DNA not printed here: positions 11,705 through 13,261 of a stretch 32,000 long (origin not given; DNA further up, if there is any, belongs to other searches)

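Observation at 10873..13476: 2.6-kb AT-rich island abutting the defence operon, with no mobility genes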

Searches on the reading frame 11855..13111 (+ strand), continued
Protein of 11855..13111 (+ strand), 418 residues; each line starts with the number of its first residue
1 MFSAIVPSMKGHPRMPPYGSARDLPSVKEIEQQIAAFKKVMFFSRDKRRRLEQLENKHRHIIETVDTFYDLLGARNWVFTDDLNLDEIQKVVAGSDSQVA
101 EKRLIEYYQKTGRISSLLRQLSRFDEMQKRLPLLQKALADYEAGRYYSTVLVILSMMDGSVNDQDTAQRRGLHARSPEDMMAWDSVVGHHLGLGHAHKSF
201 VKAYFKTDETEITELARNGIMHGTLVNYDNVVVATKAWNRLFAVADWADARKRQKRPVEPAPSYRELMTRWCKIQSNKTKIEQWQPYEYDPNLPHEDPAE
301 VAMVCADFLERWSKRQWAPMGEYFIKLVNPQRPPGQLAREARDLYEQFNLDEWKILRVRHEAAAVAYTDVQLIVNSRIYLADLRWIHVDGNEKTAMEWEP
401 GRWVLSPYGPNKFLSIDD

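Call 31: search_protein_families(library=pfam, alignment_id=A1, max_evalue=10)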
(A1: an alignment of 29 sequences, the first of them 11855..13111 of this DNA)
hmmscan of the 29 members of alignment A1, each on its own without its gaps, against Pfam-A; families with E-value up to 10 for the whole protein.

A. member 1, window:11855-13111:+ (418 aa): 1 family
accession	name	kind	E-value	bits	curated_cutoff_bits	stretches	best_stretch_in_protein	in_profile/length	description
PF07303.18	Occludin_ELL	-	0.041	15.1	31.2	1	27-68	59-99/101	Occludin homology domain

B. families by the number of members that match (of 29 scanned): 19 families
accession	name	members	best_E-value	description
PF06246.17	Isy1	3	0.0045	Isy1-like splicing family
PF19526.4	Slr4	2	0.16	S-layer protein Slr4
PF10670.15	DUF4198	1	0.0031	Domain of unknown function (DUF4198)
PF12723.13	DUF3809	1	0.0068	Protein of unknown function (DUF3809)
PF00694.25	Aconitase_C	1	0.011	Aconitase C-terminal domain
PF07303.18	Occludin_ELL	1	0.041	Occludin homology domain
PF24610.1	DUF7623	1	0.096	Domain of unknown function (DUF7623)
PF12362.13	DUF3646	1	0.1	DNA polymerase III gamma and tau subunits C terminal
PF02024.20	Leptin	1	0.11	Leptin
PF04610.19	TrbL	1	0.12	TrbL/VirB6 plasmid conjugal transfer protein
PF05008.21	V-SNARE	1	0.15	Vesicle transport v-SNARE protein N-terminus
PF18786.7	Importin_rep_2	1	0.16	Importin 13 repeat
PF10366.15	Vps39_1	1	0.19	Vacuolar sorting protein 39 domain 1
PF09954.14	DUF2188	1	0.2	Uncharacterized protein conserved in bacteria (DUF2188)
PF04468.17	PSP1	1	0.25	PSP1 C-terminal conserved region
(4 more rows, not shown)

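Call 32: search_solved_structures(query=A2, max_evalue=10, show_alignments=2)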
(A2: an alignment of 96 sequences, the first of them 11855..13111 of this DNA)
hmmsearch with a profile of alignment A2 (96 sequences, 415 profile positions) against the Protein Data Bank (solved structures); distinct sequences matched with E-value up to 10: 7.
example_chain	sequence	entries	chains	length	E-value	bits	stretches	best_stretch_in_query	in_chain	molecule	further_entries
7on1_d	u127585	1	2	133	0.057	15.2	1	240-334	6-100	Histone H2B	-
4kud_D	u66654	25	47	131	0.086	14.6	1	241-334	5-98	Histone H2B.1 | Histone H2B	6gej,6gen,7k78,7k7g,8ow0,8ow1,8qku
8qz0_H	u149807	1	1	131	0.09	14.5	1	241-334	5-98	Histone H2B.1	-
7ssa_D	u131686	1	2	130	0.092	14.5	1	241-334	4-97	Histone H2B.1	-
5bt1_D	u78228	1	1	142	0.097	14.4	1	241-334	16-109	Histone H2B.1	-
7e9c_D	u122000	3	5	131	0.12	14.1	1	241-334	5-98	Histone H2B.2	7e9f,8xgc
1id3_D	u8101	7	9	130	0.13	14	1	241-334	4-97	HISTONE H2B.2 | Histone H2B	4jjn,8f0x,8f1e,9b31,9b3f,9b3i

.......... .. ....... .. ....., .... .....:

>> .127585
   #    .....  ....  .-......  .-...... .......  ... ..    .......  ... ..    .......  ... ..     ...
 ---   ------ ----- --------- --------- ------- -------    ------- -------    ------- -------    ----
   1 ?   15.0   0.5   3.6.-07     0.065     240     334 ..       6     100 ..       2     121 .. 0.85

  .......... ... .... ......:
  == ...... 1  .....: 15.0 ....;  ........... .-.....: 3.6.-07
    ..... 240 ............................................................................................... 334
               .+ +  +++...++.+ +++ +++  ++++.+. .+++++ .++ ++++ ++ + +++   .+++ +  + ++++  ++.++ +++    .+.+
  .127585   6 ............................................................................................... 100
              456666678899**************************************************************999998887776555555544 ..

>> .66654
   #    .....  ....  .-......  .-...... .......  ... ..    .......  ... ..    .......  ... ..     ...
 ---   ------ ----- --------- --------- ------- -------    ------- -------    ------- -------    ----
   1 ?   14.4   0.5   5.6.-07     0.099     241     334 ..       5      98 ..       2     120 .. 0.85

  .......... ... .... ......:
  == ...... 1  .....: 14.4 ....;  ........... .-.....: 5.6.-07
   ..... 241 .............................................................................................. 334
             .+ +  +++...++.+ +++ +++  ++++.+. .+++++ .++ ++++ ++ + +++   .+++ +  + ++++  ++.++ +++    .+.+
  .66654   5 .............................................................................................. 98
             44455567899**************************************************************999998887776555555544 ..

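Call 36: fold_search(model_id=the predicted structure, library=viral)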
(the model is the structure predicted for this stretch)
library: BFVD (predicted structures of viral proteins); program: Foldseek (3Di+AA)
matches with E <= 10: 326; with E <= 0.001: 0
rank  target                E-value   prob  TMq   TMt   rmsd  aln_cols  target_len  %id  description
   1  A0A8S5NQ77            1.9e-02  1.00  0.33  0.57   6.0       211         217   15  Uncharacterized protein [Siphoviridae sp. ctpbe1]
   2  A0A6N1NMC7            3.7e-02  0.92  0.19  0.27  16.0       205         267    9  Uncharacterized protein [Tupanvirus deep ocean]
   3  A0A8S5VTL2            4.9e-02  0.18  0.12  0.17  30.3       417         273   11  (no name in the UniProt tables at hand)
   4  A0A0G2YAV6            7.0e-02  0.82  0.17  0.26  12.2       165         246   10  Uncharacterized protein [Acanthamoeba polyphaga mimivirus Kroon]
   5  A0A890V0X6            1.9e-01  0.13  0.10  0.21  14.9       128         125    8  (no name in the UniProt tables at hand)
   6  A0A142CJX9            1.9e-01  0.05  0.08  0.09  22.4       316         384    9  (no name in the UniProt tables at hand)
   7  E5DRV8                2.0e-01  0.13  0.11  0.17  17.9       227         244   11  J domain-containing protein [Aeromonas phage 65]
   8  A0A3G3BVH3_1          2.3e-01  0.08  0.14  0.07  28.4       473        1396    8  Tail tape measure protein [Bacillus phage vB_BcoS-136]
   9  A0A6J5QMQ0            2.9e-01  0.07  0.11  0.11  31.9       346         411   15  Uncharacterized protein [uncultured Caudovirales phage]
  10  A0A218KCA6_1          2.9e-01  0.06  0.11  0.05  29.0       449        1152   10  Putative tail tape measure protein [Bacillus phage PBC2]
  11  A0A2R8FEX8            3.2e-01  0.14  0.10  0.16  21.2       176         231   11  F-box domain-containing protein [Brazilian cedratvirus IHUMI]
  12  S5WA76                3.2e-01  0.10  0.08  0.15  14.9       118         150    9  (no name in the UniProt tables at hand)
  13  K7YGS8                3.5e-01  0.15  0.12  0.19  24.6       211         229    8  Uncharacterized protein [Megavirus courdo11]
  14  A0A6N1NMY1            3.9e-01  0.91  0.18  0.34   6.7       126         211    9  Putative orfan [Tupanvirus soda lake]
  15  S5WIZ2                4.6e-01  0.63  0.21  0.45  11.7       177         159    9  (no name in the UniProt tables at hand)
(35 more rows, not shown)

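Call 44: search_dna_similar(query=window:11855-13111:+, collection=plasmids, mode=protein, max_rows=30)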
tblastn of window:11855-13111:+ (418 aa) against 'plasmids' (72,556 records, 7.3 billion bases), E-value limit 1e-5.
Records with a match: 5; places in all: 5; records where one place covers at least 80% of the query: 5.
Best place of each record, by identity: <60% 5.
By first word of the organism name: Rhodococcus 3; Prescottella 1; Streptomyces 1.
By predicted mobility (MOB-suite, as given by PLSDB): non-mobilizable 4; mobilizable 1.
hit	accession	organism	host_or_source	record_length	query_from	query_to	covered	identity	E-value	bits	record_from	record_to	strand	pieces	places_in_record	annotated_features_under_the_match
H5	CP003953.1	Rhodococcus opacus PD630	-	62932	17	415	95%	45.8%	1e-97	326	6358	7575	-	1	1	hypothetical protein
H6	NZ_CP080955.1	Rhodococcus opacus PD630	cell culture,environmental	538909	17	415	95%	45.8%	1e-97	326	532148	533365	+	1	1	hypothetical protein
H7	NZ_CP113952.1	Rhodococcus sp. JS3073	culture,soil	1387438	3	414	99%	42.9%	1e-101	338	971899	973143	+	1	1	record has no annotation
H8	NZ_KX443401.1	Prescottella equi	Bos taurus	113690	17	415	95%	44.1%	3e-99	331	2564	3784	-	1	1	hypothetical protein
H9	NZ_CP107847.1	Streptomyces sp. NBC_00513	-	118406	18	410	94%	39.6%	2e-68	242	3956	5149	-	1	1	hypothetical protein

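Call 45: search_dna_similar(query=window:11855-13111:+, collection=phages, mode=protein, max_rows=20, max_evalue=0.001)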
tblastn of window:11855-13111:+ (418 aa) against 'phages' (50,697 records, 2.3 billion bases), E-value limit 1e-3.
No match.

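Call 47: get_annotated_region(hit=H8, flank=8000)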
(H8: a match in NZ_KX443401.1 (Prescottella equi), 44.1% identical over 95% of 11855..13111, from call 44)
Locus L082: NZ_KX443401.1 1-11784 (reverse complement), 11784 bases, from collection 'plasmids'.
description: Prescottella equi strain PAM1572 plasmid pVAPN1572, complete sequence
organism: Prescottella equi (NCBI taxid 43767)
taxonomy: Bacteria; Actinomycetota; Actinomycetes; Mycobacteriales; Nocardiaceae; Prescottella; Prescottella equi
host: -; source: Bos taurus; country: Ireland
typing (MOB-suite, as given by PLSDB): mobilizable; replicon rep_cluster_1307; relaxase MOBF
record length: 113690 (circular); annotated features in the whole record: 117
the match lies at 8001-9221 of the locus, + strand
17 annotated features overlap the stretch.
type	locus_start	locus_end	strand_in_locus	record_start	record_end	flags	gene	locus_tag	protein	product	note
CDS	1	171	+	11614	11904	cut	-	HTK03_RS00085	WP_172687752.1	hypothetical protein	-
CDS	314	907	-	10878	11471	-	-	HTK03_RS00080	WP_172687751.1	GntR family transcriptional regulator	GO:0006355 - regulation of DNA-templated transcription [Evidence IEA]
CDS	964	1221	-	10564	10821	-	-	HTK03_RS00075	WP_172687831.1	transcriptional regulator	-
CDS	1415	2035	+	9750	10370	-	-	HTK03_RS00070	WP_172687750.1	hypothetical protein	-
CDS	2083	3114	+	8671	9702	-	-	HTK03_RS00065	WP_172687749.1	DUF3560 domain-containing protein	-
CDS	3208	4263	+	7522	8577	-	-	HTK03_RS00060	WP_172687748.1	hypothetical protein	-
CDS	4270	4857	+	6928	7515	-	-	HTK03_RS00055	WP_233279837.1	3'-5' exonuclease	-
CDS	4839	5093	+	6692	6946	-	-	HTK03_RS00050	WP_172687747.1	hypothetical protein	-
CDS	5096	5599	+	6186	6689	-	-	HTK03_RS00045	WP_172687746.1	hypothetical protein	-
CDS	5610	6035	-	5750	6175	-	-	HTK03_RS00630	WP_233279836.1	hypothetical protein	-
CDS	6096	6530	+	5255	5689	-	-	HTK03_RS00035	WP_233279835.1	hypothetical protein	-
CDS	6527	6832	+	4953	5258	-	-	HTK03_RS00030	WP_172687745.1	hypothetical protein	-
CDS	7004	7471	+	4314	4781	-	-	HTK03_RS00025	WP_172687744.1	hypothetical protein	-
CDS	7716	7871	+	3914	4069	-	-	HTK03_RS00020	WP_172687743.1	hypothetical protein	-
CDS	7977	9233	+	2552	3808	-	-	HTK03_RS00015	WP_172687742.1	hypothetical protein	-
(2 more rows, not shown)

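Call 48: get_annotated_region(hit=H9, flank=8000)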
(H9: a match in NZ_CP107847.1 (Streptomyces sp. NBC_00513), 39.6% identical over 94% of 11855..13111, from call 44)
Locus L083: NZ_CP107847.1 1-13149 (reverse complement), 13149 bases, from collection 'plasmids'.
description: Streptomyces sp. NBC_00513 plasmid unnamed2, complete sequence
organism: Streptomyces sp. NBC_00513 (NCBI taxid 2975763)
taxonomy: Bacteria; Actinomycetota; Actinomycetes; Kitasatosporales; Streptomycetaceae; Streptomyces; Streptomyces sp. NBC 00513
host: -; source: -; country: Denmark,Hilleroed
typing (MOB-suite, as given by PLSDB): non-mobilizable; replicon rep_cluster_1879,rep_cluster_1910
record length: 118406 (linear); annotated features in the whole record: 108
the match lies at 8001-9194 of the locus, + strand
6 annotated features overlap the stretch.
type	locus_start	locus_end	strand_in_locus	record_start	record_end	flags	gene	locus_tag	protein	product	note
CDS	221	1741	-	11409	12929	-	-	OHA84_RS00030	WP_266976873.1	trypsin-like serine protease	GO:0006508 - proteolysis [Evidence IEA]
CDS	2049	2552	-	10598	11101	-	-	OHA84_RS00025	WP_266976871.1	hypothetical protein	-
CDS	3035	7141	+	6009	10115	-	-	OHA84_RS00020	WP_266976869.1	polymorphic toxin-type HINT domain-containing protein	-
CDS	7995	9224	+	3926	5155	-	-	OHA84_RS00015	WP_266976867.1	hypothetical protein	-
CDS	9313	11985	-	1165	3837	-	-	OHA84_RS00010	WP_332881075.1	Helicase associated domain protein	-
CDS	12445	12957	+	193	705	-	-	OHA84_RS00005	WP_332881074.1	hypothetical protein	-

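Call 57: search_protein_families(library=pfam, alignment_id=A4, max_evalue=0.00001)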
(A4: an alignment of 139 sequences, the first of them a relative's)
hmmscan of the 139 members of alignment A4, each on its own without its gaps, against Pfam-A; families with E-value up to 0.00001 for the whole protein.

A. member 1, L002:8877-9194:- (105 aa): 0 families

B. families by the number of members that match (of 139 scanned): 79 families (the first 25 are shown)
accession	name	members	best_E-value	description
PF13191.12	AAA_16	5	2.2e-09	AAA ATPase domain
PF24389.1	ORC-CDC6-like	5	9.6e-08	ORC-CDC6-like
PF02481.21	DNA_processg_A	3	1e-56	DNA recombination-mediator protein A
PF00589.27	Phage_integrase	3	3.6e-21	Phage integrase family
PF11185.13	DUF2971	3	9.3e-10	Protein of unknown function (DUF2971)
PF19614.4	DUF6119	2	3.4e-138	Family of unknown function (DUF6119)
PF13175.12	AAA_15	2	4.5e-43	AAA ATPase domain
PF01609.27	DDE_Tnp_1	2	3.8e-25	Transposase DDE domain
PF13340.11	DUF4096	2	4.6e-24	Putative transposase of IS4/5 family (DUF4096)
PF04542.20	Sigma70_r2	2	7.7e-23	Sigma-70 region 2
PF00665.32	rve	2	9.3e-19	Integrase core domain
PF13304.12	AAA_21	2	6.2e-17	AAA domain, putative AbiEii toxin, Type IV TA system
PF20469.4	OLD-like_TOPRIM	2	1.4e-13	Overcoming lysogenization defect protein-like, TOPRIM domain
PF13476.12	AAA_23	2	1.3e-09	AAA domain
PF08281.18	Sigma70_r4_2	2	1.8e-09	Sigma-70, region 4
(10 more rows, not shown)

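Call 58: search_protein_families(library=padloc, alignment_id=A4, max_evalue=0.00001)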
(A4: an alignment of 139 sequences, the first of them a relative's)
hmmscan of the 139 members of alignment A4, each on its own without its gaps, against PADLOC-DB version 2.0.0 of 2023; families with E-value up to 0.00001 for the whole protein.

A. member 1, L002:8877-9194:- (105 aa): 0 families

B. families by the number of members that match (of 139 scanned): 157 families (the first 25 are shown)
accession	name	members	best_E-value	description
PDLC03961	ShosA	3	1.9e-46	-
PDLC04990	PDC-S31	3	1e-29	-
PDLC04994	PDC-S31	3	8.6e-23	-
PDLC02997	ShosA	3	3.4e-20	-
PDLC03927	PsyrA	3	6.8e-20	-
PDLC04991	PDC-S31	3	4.1e-19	-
PDLC04992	PDC-S31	3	3.6e-08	-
PDLC02358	Old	2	1.1e-56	Old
PDLC02979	AriA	2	7.7e-46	-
PDLC00085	GajA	2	1.2e-29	AAA ATPase domain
PDLC00067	GajA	2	1.3e-28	AAA ATPase domain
PDLC04135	mad3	2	3.6e-27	mads_3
PDLC00070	GajA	2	4.5e-27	AAA ATPase domain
PDLC00096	GajA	2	9.3e-25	AAA ATPase domain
PDLC00094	GajA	2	2.8e-22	AAA ATPase domain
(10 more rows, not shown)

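Call 65: search_protein_families(library=pfam, proteins=[L065:7897-10020:+, L065:11276-12073:+, L030:9953-10615:+, L030:11239-12537:+, L064:11206-12342:+, L063:7955-8374:+, L068:9127-9990:+, L037:9686-9982:+, L020:7-270:+, L051:842-1135:+], max_evalue=0.01)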
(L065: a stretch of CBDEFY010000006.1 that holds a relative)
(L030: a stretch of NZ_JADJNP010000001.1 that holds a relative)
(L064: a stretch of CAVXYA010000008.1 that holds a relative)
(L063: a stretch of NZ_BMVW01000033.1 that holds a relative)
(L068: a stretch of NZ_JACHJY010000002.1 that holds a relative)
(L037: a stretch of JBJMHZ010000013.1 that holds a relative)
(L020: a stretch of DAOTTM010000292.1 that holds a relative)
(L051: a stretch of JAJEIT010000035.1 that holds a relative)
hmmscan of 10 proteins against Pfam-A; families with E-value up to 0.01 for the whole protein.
L065:7897-10020:+ (707 aa): 6 families
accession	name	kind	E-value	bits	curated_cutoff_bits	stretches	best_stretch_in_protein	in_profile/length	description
PF13191.12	AAA_16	-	3.8e-08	34.4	32.6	1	22-178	2-157/167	AAA ATPase domain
PF24389.1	ORC-CDC6-like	-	1e-07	31.5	27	1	7-70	5-58/571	ORC-CDC6-like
PF01978.25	TrmB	-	6.8e-06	26.3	25.6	1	291-349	9-63/68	Sugar-specific transcriptional regulator TrmB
PF24033.1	DUF7342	-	2.3e-05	24.9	31.6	1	294-355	6-66/150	Family of unknown function (DUF7342)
PF01637.24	ATPase_2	-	3.9e-05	24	33.2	1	25-252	4-223/225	ATPase domain predominantly from Archaea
PF25199.1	nSTAND_NTPase5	-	0.0011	19.2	34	1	18-71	14-68/145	Novel STAND NTPase 5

L065:11276-12073:+ (265 aa): 1 family
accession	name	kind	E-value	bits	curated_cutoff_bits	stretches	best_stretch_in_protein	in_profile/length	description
PF11185.13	DUF2971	-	1e-07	33.6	22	1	113-185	1-89/89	Protein of unknown function (DUF2971)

L030:9953-10615:+ (220 aa): 0 families

L030:11239-12537:+ (432 aa): 0 families

L064:11206-12342:+ (378 aa): 0 families

L063:7955-8374:+ (139 aa): 0 families

L068:9127-9990:+ (287 aa): 3 families
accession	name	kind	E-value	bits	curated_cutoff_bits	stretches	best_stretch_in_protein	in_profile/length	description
PF01609.27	DDE_Tnp_1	-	3.8e-25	89.3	23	1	120-277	6-198/200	Transposase DDE domain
PF13340.11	DUF4096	-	8.1e-23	80.9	34.3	1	25-103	2-76/76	Putative transposase of IS4/5 family (DUF4096)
PF13586.12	DDE_Tnp_1_2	-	8.5e-08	33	29.2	1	202-280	2-85/86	Transposase DDE domain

L037:9686-9982:+ (98 aa): 0 families

L020:7-270:+ (87 aa): 0 families

L051:842-1135:+ (97 aa): 1 family
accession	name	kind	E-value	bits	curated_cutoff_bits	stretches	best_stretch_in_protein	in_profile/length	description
PF01844.29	HNH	-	0.00017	22.1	21.4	1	54-77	13-36/47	HNH endonuclease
